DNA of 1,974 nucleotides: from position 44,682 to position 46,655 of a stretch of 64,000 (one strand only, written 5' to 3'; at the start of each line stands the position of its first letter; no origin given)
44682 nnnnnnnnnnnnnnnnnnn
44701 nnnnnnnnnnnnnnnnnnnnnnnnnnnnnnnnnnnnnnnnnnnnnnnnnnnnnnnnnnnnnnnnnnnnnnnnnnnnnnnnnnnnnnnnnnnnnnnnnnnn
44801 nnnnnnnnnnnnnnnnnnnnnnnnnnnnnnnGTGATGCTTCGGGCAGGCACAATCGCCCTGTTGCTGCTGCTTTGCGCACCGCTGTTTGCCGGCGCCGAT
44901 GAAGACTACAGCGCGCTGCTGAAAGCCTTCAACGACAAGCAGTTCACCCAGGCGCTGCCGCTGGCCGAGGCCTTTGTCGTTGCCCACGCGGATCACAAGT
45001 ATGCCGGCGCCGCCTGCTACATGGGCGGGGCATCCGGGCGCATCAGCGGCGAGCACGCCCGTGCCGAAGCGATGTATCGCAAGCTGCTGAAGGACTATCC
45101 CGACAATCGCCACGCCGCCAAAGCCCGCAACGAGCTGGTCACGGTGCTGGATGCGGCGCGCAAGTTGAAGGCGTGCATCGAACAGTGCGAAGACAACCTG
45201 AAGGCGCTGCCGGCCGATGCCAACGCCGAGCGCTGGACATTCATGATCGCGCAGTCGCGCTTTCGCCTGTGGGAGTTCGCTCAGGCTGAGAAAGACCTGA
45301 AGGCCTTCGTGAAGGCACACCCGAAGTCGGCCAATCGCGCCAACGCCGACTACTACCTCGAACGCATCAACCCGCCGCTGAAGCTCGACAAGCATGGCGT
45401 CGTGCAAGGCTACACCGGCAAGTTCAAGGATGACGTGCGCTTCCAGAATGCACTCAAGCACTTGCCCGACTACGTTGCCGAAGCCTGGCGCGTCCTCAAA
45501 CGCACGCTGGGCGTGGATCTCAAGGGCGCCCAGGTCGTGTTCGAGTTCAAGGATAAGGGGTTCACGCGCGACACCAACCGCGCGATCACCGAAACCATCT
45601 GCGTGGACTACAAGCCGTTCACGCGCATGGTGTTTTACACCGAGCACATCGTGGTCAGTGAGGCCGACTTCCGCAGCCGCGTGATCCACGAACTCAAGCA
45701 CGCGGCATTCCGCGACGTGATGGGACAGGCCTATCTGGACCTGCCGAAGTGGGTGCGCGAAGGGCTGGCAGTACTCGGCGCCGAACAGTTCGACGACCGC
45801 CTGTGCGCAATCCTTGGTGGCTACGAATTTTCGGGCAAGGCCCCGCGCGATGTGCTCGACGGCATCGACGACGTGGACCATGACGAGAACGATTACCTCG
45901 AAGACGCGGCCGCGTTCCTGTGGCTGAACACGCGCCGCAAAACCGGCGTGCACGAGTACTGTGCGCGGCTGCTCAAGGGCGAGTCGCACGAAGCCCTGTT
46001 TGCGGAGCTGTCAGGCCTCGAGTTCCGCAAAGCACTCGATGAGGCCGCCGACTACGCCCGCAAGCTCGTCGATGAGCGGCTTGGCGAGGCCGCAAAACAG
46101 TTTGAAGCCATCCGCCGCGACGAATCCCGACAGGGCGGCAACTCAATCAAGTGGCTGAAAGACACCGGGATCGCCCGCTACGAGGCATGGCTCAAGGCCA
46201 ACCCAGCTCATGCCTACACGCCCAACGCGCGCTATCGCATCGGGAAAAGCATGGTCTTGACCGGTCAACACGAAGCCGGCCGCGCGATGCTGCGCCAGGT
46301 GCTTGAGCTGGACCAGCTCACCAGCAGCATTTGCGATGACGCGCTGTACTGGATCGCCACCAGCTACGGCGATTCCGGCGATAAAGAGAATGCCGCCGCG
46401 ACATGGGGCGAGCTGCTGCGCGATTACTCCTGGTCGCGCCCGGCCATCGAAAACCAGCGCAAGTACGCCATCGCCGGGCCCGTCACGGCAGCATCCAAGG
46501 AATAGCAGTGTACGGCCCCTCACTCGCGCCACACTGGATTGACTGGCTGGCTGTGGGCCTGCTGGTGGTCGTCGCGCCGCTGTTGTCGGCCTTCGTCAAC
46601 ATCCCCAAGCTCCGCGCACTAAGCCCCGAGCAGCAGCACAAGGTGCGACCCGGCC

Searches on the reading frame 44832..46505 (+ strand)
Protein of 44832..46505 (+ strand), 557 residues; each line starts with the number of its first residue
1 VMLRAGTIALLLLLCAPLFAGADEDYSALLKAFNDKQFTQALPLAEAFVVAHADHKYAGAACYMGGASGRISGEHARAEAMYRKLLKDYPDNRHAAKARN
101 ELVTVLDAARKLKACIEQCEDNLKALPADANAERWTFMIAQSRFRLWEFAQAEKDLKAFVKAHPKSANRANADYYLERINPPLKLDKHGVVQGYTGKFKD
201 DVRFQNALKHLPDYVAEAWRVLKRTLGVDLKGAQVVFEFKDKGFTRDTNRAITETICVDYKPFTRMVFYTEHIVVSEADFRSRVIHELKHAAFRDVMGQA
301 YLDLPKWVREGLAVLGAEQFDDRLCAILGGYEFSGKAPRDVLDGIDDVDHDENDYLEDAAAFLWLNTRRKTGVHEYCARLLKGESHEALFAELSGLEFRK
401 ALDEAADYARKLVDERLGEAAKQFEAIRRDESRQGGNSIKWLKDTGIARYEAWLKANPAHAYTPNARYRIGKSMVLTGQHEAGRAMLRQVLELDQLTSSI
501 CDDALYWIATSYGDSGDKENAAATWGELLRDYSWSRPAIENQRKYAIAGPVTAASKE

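Call 33: search_protein_families(library=pfam, proteins=[window:44832-46505:+], max_evalue=0.001)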
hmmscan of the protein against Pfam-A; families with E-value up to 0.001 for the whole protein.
window:44832-46505:+ (557 aa): 3 families
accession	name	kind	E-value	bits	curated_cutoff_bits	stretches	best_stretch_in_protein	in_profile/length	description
PF13174.12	TPR_6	-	6.5e-15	55.1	26.3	0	503-532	1-30/33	Tetratricopeptide repeat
PF13525.12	YfiO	-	4.9e-05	23.6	25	0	32-105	52-136/203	Outer membrane lipoprotein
PF13181.12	TPR_8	-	0.00012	22.4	25.7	0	466-494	3-31/34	Tetratricopeptide repeat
